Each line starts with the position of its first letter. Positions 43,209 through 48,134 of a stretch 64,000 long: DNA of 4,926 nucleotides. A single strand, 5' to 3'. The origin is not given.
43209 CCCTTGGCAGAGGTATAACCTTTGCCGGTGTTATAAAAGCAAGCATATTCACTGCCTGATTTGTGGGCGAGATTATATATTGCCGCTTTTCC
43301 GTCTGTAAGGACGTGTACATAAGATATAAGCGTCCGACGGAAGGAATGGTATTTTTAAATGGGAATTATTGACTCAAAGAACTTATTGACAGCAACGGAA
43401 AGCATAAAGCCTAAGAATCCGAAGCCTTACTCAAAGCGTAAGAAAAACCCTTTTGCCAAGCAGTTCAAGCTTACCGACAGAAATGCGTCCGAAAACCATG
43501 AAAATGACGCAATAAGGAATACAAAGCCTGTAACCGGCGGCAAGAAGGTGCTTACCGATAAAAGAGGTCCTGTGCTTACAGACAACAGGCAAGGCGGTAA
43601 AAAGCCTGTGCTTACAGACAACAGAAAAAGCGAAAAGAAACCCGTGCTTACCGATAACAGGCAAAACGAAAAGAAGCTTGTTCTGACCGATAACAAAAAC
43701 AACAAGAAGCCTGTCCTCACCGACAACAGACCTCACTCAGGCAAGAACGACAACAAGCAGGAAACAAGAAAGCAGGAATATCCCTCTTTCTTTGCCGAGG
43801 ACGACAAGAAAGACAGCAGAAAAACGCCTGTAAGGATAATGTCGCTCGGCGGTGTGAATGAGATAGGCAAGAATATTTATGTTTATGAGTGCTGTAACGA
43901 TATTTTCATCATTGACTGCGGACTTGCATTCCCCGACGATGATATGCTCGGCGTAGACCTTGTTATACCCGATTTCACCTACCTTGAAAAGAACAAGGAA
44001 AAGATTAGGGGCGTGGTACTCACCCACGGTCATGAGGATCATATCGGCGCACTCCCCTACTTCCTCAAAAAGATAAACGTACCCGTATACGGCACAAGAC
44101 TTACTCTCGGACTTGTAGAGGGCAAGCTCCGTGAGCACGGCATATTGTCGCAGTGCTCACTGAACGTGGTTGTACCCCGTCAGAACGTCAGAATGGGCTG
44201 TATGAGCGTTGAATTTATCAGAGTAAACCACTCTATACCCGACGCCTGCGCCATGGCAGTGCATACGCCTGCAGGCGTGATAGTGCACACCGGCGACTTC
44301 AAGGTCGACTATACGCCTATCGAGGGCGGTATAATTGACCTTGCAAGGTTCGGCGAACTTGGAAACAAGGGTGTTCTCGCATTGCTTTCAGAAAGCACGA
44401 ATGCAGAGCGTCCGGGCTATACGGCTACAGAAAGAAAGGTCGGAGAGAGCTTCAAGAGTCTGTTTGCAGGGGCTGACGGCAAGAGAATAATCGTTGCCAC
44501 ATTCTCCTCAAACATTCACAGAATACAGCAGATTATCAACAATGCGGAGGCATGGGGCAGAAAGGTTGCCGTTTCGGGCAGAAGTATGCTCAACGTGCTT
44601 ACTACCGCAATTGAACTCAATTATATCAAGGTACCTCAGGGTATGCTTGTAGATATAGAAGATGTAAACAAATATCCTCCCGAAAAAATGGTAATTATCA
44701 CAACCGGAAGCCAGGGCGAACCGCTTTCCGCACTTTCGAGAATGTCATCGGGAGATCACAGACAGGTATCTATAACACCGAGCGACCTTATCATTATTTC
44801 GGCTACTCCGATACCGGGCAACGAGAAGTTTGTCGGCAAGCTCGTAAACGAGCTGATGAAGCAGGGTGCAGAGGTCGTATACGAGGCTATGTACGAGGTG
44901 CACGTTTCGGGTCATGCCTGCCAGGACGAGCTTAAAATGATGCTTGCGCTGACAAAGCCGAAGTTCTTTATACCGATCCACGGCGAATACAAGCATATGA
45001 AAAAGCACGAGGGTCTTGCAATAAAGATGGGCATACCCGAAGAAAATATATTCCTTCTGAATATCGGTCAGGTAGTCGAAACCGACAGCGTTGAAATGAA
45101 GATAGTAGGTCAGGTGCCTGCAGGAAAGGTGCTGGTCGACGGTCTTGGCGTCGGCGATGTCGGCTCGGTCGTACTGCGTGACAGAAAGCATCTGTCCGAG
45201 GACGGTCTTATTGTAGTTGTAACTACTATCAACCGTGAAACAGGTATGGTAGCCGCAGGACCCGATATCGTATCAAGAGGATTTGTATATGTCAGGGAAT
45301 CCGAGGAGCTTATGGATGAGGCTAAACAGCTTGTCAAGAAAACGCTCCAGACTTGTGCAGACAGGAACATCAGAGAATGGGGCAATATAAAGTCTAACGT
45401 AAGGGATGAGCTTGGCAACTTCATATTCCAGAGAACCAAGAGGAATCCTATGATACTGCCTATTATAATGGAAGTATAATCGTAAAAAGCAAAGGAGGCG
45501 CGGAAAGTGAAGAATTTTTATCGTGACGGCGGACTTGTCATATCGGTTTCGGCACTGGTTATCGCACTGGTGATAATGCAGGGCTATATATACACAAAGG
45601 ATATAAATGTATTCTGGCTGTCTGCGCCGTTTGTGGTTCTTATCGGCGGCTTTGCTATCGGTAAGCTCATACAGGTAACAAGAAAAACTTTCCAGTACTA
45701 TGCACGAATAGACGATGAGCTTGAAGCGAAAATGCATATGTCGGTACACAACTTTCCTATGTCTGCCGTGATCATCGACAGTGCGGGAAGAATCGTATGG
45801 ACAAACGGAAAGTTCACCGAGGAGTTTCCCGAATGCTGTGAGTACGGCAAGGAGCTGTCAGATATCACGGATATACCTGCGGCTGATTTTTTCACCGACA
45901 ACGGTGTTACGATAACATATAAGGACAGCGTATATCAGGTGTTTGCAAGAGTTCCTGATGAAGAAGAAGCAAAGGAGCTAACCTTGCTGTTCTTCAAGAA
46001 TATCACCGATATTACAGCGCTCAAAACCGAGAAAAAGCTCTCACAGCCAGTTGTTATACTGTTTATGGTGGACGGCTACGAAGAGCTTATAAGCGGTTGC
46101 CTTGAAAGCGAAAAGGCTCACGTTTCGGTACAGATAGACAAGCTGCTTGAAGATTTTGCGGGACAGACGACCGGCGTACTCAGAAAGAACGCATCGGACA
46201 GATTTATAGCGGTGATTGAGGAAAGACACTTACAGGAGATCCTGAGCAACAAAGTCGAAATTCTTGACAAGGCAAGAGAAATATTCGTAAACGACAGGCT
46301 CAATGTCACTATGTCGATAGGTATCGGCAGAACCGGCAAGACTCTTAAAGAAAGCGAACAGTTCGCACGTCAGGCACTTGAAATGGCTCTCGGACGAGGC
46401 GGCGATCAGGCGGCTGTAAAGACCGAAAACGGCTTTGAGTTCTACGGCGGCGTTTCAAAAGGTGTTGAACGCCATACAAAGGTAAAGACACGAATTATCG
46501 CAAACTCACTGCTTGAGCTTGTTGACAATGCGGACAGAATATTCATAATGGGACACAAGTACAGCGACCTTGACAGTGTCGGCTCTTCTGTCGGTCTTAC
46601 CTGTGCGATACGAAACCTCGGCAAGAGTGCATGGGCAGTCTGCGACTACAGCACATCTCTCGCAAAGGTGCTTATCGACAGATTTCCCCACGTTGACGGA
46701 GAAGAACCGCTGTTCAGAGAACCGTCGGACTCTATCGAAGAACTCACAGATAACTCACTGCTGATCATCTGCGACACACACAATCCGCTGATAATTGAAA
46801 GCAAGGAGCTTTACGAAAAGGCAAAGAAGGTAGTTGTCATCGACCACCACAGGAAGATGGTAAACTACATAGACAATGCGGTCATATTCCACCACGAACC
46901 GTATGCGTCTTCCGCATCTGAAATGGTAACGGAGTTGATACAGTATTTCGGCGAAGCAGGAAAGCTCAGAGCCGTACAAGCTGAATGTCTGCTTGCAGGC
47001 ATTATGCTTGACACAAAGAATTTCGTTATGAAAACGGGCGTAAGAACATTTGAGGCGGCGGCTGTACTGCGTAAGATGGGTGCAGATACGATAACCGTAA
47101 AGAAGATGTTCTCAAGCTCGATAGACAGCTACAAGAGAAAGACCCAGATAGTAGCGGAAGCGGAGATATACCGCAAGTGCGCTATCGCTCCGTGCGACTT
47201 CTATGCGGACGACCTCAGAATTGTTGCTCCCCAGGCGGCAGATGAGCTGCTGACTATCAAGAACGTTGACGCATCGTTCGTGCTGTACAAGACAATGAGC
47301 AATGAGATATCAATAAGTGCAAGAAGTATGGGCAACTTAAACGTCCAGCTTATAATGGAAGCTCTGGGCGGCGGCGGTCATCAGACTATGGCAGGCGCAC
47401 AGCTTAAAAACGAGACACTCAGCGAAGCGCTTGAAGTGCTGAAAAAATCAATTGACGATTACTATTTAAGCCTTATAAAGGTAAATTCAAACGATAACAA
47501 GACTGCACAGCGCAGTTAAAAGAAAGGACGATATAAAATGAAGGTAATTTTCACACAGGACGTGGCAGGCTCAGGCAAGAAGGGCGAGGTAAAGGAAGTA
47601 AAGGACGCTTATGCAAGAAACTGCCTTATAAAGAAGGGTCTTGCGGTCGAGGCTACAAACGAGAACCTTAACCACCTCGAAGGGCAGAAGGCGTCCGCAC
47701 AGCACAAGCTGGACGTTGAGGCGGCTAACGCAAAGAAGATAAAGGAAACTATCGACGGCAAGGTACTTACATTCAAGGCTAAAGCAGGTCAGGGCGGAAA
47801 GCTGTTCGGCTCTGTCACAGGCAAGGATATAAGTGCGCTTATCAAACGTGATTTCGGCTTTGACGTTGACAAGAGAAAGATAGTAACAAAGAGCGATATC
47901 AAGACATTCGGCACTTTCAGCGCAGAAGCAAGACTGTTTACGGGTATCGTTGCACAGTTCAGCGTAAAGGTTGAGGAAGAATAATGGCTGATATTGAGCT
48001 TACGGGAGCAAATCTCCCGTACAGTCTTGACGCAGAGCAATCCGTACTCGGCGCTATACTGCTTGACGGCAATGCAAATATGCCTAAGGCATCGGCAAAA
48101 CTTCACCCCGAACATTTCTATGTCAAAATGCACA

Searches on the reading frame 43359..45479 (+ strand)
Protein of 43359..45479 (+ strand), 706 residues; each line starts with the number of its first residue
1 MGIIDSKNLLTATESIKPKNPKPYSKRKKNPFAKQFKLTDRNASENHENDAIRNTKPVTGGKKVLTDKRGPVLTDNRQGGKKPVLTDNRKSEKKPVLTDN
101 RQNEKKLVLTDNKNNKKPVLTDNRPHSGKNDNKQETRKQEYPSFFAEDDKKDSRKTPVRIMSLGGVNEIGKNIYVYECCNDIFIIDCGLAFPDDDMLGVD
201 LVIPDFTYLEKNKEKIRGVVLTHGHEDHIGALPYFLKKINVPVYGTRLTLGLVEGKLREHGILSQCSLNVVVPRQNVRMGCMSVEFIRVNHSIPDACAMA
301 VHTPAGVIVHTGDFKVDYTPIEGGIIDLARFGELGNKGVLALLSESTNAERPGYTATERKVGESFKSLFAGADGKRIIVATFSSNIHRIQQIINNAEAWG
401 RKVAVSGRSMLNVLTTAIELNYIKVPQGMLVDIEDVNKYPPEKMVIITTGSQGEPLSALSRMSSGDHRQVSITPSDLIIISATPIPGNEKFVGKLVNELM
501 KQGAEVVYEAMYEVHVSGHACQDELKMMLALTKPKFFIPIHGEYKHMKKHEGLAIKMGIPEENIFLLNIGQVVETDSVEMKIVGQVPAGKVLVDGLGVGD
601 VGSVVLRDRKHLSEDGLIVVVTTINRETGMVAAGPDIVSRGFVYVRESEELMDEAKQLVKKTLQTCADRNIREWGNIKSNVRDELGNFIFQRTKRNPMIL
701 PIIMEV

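Call 9: search_protein_families(library=pfam, proteins=[window:43359-45479:+], max_evalue=0.01)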
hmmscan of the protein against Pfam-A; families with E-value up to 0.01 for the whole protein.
window:43359-45479:+ (706 aa): 5 families
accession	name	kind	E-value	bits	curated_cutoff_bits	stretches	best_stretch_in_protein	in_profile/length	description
PF22505.1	RNase_J_b_CASP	-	3.9e-50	169.3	27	1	375-499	2-126/126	Ribonuclease J, beta-CASP domain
PF17770.6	RNase_J_C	-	7e-38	130.2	23.8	1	605-706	1-102/102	Ribonuclease J C-terminal domain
PF00753.33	Lactamase_B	-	2.4e-14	54.2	22.7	1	171-314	6-150/196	Metallo-beta-lactamase superfamily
PF07521.17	RMMBL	-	4.8e-12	46.1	21.6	1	506-558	4-57/63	Zn-dependent metallo-hydrolase RNA specificity domain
PF12706.13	Lactamase_B_2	-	8e-09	35.8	27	1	209-315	24-144/200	Beta-lactamase superfamily domain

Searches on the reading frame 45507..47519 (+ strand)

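Call 9: search_protein_families(library=pfam, proteins=[window:45507-47519:+], max_evalue=0.01)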
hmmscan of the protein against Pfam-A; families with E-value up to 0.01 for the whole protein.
window:45507-47519:+ (670 aa): 3 families
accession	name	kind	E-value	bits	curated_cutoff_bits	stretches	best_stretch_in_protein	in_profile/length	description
PF24898.2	GGDEF_GdpP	-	4.4e-25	88.8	30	1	188-308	3-122/126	Cyclic-di-AMP phosphodiesterase GdpP-like, GGDEF domain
PF01368.27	DHH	-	1.1e-24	87.5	28.1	1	344-499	1-125/125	DHH family, N-terminal domain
PF02272.25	DHHA1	-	1.3e-15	58.1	25.9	1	573-649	17-100/102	DHHA1 domain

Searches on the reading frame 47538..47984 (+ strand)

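Call 9: search_protein_families(library=pfam, proteins=[window:47538-47984:+], max_evalue=0.01)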
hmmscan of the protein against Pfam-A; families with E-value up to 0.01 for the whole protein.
window:47538-47984:+ (148 aa): 2 families
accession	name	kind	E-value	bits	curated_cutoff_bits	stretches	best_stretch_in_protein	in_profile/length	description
PF03948.19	Ribosomal_L9_C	-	9.8e-25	87.3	23.2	1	63-146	1-85/86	Ribosomal protein L9, C-terminal domain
PF01281.25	Ribosomal_L9_N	-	1.8e-22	79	20.7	1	1-47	1-47/47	Ribosomal protein L9, N-terminal domain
